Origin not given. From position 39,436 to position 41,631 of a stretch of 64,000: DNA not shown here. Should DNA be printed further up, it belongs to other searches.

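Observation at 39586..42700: NB-ARC/STAND NTPase with an unassigned N-terminal domain, a paired palindromic operator-like motif upstream and a 39-nt gene fragment duplicated 2.8 kb away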

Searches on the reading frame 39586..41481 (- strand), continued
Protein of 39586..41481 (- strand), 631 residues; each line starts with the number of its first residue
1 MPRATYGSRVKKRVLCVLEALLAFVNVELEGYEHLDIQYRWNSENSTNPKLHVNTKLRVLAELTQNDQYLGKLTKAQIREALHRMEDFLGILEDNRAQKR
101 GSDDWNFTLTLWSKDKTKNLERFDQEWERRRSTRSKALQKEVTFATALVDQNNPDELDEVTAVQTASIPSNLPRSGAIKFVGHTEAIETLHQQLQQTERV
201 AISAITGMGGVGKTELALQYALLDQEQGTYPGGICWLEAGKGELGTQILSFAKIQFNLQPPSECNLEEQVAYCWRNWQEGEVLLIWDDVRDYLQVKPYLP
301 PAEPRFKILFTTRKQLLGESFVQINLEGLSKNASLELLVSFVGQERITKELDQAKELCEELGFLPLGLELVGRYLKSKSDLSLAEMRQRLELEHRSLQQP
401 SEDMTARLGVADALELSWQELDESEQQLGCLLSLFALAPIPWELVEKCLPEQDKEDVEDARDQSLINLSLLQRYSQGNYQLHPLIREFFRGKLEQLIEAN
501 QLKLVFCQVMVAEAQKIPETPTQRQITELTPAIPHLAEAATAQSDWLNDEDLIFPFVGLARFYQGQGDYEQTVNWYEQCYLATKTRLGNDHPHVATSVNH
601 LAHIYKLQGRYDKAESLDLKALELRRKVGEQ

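Call 15: find_encoding_contigs(protein=window:39586-41481:-, flank=10000, max_places=6)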
Protein window:39586-41481:- (631 aa): no gene with exactly this product is on record in the collection.

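Call 24: find_encoding_contigs(protein=P0002, flank=8000, max_places=4)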
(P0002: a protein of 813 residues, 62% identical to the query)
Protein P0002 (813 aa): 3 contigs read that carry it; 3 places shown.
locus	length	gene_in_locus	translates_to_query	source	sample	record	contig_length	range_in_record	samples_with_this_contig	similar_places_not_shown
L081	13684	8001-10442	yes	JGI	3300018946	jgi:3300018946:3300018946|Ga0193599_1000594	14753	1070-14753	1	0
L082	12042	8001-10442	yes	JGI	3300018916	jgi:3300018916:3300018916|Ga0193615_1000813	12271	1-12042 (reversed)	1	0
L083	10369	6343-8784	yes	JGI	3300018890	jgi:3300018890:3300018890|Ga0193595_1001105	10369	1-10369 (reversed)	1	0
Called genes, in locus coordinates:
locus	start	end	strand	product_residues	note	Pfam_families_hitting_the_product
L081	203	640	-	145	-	-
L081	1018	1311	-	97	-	-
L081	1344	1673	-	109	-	-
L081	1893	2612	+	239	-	PF00142:Fer4_NifH (faint), PF01656:CbiA, PF06564:CBP_BcsQ (faint), PF07015:VirC1 (faint), PF09140:MipZ (weak), PF10609:ParA (weak), PF13614:AAA_31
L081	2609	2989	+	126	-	-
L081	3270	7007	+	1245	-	-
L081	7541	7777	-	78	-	-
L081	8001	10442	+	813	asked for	PF19959:EAD4, PF00931:NB-ARC, PF17874:TPR_MalT, PF13424:TPR_12, PF24885:TPR_NPHP3, PF13374:TPR_10, PF13432:TPR_16, PF13374:TPR_10, +32 more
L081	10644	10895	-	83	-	-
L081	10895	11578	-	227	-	PF00448:SRP54 (weak), PF01656:CbiA, PF06564:CBP_BcsQ (faint), PF09140:MipZ, PF13614:AAA_31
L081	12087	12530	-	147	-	-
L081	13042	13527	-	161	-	PF01467:CTP_transf_like, PF08218:Citrate_ly_lig (weak)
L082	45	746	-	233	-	PF00395:SLH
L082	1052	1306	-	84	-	-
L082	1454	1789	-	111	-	-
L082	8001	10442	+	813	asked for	PF19959:EAD4, PF00931:NB-ARC, PF17874:TPR_MalT, PF13424:TPR_12, PF24885:TPR_NPHP3, PF13374:TPR_10, PF13432:TPR_16, PF13374:TPR_10, +32 more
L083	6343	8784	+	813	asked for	PF19959:EAD4, PF00931:NB-ARC, PF17874:TPR_MalT, PF13424:TPR_12, PF24885:TPR_NPHP3, PF13374:TPR_10, PF13432:TPR_16, PF13374:TPR_10, +32 more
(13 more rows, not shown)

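Call 25: find_encoding_contigs(protein=P0001, flank=8000, max_places=4)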
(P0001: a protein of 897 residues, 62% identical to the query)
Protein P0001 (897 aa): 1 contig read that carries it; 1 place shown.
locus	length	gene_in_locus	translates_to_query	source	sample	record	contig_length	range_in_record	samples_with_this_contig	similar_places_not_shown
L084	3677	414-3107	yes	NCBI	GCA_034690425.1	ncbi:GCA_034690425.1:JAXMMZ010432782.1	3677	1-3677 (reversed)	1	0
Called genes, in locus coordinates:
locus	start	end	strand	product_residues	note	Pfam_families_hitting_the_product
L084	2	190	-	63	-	?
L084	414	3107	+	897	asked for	PF19959:EAD4, PF00931:NB-ARC, PF13424:TPR_12, PF17874:TPR_MalT, PF24885:TPR_NPHP3, PF13374:TPR_10, PF13374:TPR_10, PF13424:TPR_12, +39 more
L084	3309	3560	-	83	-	-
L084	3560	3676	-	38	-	?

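Call 90: find_encoding_contigs(protein=P0088, flank=3000, max_places=4)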
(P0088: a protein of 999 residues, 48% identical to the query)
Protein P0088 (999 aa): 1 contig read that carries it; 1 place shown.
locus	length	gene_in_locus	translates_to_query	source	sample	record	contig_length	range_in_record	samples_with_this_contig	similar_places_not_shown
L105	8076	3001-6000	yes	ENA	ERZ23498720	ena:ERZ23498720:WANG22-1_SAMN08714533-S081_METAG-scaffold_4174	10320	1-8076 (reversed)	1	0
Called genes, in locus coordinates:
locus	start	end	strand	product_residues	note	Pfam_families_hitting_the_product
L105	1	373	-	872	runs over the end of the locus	?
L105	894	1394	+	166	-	-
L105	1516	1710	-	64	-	PF13401:AAA_22 (weak)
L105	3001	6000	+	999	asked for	PF19959:EAD4, PF00931:NB-ARC, PF17874:TPR_MalT, PF24885:TPR_NPHP3, PF13424:TPR_12, PF13374:TPR_10, PF13424:TPR_12, PF13374:TPR_10, +36 more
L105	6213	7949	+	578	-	PF08479:POTRA_2, PF17287:POTRA_3, PF03865:ShlB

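Call 91: find_encoding_contigs(protein=P0084, flank=3000, max_places=6)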
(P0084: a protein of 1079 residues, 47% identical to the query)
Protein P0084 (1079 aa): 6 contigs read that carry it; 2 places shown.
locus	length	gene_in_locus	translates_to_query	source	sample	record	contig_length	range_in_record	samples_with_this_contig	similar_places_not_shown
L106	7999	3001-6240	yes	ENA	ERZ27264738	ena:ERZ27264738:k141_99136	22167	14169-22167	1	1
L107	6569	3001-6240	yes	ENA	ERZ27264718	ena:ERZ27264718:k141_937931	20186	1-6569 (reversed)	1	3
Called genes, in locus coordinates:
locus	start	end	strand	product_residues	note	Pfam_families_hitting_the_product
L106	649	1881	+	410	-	PF13576:Pentapeptide_3 (faint), PF20694:TRADD-like_N, PF00805:Pentapeptide, PF13599:Pentapeptide_4 (faint), PF00805:Pentapeptide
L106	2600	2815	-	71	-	-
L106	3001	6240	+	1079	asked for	PF19959:EAD4, PF13424:TPR_12, PF24885:TPR_NPHP3, PF13374:TPR_10, PF13424:TPR_12, PF24885:TPR_NPHP3, PF13374:TPR_10, PF24885:TPR_NPHP3, +30 more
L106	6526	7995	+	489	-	PF20042:DUF6444, PF13005:zf-IS66 (faint), PF03050:DDE_Tnp_IS66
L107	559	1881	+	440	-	PF13576:Pentapeptide_3 (faint), PF20694:TRADD-like_N, PF00805:Pentapeptide, PF13599:Pentapeptide_4 (faint), PF00805:Pentapeptide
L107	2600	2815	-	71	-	-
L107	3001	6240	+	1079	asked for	PF19959:EAD4, PF13424:TPR_12, PF24885:TPR_NPHP3, PF13374:TPR_10, PF13424:TPR_12, PF24885:TPR_NPHP3, PF13374:TPR_10, PF24885:TPR_NPHP3, +30 more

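Call 92: find_encoding_contigs(protein=P0023, flank=3000, max_places=4)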
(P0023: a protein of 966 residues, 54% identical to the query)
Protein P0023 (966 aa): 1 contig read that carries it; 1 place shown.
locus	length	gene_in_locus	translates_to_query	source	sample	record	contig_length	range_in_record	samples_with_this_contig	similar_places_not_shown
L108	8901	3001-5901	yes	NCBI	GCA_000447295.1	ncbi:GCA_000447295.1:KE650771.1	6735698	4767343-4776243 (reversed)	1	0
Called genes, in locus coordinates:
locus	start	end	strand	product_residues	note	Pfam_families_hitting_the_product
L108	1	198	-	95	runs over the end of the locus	-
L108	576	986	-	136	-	PF00583:Acetyltransf_1, PF13527:Acetyltransf_9 (faint), PF13673:Acetyltransf_10, PF13508:Acetyltransf_7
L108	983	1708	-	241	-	PF02463:SMC_N (faint), PF00005:ABC_tran, PF13304:AAA_21 (faint)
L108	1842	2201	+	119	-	-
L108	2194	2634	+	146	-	PF13470:PIN_3 (faint), PF01850:PIN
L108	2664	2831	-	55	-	-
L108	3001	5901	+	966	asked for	PF19959:EAD4, PF00931:NB-ARC, PF17874:TPR_MalT, PF24885:TPR_NPHP3, PF13424:TPR_12, PF13374:TPR_10, PF13424:TPR_12, PF13374:TPR_10, +63 more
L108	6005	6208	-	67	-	-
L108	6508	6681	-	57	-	-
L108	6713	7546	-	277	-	PF11103:DUF2887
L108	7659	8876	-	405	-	PF12704:MacB_PCD, PF02687:FtsX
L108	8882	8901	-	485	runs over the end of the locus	PF25919:BSH_CusB (faint), PF25917:BSH_RND, PF25973:BSH_CzcB, PF25881:HH_YBHG, PF25990:Beta-barrel_YknX, PF26002:Beta-barrel_AprE (weak), PF25954:Beta-barrel_RND_2, PF25967:RND-MFP_C (weak), +2 more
